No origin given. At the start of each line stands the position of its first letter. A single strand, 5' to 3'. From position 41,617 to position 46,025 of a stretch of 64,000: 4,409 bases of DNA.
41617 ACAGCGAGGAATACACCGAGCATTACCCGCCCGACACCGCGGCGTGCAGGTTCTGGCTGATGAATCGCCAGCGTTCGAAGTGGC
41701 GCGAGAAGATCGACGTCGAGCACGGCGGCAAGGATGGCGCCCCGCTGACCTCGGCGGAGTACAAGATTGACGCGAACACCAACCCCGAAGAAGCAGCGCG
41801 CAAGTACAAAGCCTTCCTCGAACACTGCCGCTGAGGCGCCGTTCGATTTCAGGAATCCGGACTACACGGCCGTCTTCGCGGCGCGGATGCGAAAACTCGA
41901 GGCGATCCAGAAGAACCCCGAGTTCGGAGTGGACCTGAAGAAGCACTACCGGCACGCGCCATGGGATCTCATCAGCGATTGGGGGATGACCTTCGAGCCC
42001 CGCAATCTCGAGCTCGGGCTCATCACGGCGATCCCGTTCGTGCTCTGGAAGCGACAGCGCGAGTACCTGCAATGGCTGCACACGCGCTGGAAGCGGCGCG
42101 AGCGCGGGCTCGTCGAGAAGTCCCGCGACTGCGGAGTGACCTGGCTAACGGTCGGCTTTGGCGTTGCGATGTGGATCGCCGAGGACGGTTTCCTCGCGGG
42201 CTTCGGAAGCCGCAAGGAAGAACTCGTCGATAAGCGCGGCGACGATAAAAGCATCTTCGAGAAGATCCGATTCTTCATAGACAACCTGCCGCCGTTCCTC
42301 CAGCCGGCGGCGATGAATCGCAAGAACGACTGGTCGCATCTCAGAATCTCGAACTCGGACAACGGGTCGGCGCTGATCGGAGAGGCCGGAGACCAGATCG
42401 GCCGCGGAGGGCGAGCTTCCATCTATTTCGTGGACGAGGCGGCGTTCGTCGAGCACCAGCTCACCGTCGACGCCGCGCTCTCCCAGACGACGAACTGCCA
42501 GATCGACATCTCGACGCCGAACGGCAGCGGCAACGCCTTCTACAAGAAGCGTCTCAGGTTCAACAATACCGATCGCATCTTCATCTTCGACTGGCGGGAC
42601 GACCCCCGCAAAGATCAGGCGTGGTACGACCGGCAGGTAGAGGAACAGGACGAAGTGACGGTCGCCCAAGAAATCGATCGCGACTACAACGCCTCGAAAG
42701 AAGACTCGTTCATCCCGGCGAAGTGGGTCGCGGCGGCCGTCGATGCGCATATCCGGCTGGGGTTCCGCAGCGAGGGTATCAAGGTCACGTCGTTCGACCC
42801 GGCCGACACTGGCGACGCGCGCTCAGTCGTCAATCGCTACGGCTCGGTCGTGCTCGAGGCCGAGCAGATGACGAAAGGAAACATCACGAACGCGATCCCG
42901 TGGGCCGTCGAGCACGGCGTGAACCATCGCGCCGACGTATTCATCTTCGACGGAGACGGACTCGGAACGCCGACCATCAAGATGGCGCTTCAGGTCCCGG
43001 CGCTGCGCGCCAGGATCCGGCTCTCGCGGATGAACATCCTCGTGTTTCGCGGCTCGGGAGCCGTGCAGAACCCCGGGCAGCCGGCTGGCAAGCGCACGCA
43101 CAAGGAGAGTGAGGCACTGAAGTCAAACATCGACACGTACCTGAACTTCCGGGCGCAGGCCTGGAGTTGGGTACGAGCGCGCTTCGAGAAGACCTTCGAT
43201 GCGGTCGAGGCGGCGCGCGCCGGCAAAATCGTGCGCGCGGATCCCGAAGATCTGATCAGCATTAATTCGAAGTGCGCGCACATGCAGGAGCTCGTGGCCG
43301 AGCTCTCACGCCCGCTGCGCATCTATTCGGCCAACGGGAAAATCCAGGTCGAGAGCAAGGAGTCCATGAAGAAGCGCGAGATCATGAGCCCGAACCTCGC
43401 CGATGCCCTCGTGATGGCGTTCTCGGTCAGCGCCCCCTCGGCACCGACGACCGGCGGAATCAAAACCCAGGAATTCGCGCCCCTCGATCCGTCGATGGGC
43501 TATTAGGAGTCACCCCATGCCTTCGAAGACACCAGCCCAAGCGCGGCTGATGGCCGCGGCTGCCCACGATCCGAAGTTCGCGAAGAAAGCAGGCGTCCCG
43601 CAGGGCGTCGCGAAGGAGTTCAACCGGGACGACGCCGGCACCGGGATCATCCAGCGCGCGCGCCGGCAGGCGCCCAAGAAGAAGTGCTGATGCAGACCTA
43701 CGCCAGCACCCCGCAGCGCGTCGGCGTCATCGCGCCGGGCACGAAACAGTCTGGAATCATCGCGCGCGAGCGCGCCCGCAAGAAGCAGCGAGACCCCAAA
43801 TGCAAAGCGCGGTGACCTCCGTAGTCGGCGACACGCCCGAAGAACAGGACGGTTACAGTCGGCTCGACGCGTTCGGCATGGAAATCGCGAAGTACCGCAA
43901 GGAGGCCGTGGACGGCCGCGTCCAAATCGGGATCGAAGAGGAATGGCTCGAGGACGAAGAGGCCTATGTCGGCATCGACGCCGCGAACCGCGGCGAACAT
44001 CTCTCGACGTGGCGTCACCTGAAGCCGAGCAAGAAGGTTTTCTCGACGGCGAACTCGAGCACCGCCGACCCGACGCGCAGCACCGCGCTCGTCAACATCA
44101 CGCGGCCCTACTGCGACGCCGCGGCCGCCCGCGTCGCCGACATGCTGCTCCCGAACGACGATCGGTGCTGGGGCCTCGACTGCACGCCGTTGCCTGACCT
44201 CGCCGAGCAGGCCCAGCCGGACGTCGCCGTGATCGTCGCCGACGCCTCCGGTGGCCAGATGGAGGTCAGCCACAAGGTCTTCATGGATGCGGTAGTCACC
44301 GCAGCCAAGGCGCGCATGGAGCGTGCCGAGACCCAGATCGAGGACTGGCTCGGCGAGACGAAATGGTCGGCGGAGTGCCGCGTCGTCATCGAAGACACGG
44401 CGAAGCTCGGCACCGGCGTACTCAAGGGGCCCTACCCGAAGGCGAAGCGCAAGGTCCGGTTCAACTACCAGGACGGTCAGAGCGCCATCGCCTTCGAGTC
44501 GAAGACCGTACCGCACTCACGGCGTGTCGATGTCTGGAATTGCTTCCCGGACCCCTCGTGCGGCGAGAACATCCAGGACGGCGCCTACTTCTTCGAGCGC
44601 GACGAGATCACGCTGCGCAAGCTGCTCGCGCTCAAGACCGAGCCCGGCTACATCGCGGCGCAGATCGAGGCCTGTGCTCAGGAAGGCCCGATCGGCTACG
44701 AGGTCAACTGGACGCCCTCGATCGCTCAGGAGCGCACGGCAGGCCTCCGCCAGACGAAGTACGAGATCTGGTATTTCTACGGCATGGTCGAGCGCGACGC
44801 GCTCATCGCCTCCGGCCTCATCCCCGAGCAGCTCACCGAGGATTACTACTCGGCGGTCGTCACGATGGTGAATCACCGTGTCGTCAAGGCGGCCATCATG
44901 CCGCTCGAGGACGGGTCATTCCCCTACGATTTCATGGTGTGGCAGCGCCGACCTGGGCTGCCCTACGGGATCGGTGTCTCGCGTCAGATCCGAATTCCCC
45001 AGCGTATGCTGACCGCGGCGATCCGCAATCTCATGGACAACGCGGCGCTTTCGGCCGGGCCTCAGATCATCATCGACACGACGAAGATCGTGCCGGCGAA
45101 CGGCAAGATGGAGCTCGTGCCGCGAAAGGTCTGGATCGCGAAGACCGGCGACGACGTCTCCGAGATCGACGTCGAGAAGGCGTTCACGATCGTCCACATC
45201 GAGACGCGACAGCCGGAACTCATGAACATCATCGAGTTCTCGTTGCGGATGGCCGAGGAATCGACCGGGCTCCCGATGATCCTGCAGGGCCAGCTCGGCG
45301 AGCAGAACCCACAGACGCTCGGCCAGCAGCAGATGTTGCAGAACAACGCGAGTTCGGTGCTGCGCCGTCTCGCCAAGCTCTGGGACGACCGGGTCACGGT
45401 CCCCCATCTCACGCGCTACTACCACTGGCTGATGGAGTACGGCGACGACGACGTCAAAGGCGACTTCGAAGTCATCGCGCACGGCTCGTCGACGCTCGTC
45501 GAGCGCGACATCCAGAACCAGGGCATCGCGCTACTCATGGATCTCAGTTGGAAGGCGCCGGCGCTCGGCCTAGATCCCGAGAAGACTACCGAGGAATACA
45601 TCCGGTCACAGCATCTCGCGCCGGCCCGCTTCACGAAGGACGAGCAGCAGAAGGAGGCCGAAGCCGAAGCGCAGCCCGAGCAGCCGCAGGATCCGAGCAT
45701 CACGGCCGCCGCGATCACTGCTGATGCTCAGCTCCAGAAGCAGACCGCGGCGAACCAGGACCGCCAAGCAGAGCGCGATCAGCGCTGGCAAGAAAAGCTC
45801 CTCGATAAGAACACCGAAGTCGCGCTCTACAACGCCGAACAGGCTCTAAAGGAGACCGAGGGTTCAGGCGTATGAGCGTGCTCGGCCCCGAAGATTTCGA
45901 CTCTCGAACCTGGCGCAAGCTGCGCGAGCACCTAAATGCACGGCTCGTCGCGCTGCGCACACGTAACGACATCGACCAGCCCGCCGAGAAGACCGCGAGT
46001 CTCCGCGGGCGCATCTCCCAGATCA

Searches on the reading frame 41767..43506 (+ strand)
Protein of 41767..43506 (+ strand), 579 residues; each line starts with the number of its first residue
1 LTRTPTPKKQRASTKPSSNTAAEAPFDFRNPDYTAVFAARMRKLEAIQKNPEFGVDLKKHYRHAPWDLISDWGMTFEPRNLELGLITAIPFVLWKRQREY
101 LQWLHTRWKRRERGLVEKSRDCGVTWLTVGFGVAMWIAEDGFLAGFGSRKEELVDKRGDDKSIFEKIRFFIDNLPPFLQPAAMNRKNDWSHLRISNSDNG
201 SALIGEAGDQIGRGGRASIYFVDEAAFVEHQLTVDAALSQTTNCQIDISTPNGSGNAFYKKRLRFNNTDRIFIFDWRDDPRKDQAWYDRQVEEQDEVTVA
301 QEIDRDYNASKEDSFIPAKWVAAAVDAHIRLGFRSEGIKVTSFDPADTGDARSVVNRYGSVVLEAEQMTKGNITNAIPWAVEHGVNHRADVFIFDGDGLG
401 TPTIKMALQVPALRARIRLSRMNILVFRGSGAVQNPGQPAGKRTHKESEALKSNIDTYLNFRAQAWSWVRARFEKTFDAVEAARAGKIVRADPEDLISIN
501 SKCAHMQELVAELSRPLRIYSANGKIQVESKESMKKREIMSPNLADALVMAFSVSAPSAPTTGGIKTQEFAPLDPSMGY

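Call 98: search_protein_families(library=phrogs, proteins=[window:41767-43506:+], max_evalue=0.001)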
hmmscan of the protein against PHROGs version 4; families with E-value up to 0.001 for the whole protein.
window:41767-43506:+ (579 aa): 2 families
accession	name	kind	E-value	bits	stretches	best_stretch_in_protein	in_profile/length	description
phrog_2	-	head and packaging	1.1e-25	91.6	1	85-555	259-592/807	terminase large subunit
phrog_5989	-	head and packaging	1.5e-12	48.3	1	71-293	134-320/347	terminase large subunit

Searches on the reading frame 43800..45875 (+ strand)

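Call 99: search_protein_families(library=phrogs, proteins=[window:43800-45875:+], max_evalue=0.001)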
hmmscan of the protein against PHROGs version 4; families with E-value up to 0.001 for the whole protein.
window:43800-45875:+ (691 aa): 3 families
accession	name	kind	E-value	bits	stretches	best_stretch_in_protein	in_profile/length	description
phrog_332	-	connector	1.1e-47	163.6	1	44-655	27-547/560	head-tail adaptor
phrog_1216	-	head and packaging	1.5e-09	38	1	237-526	211-496/714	portal protein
phrog_156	-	head and packaging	4.5e-05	23.1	1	350-520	272-437/681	portal protein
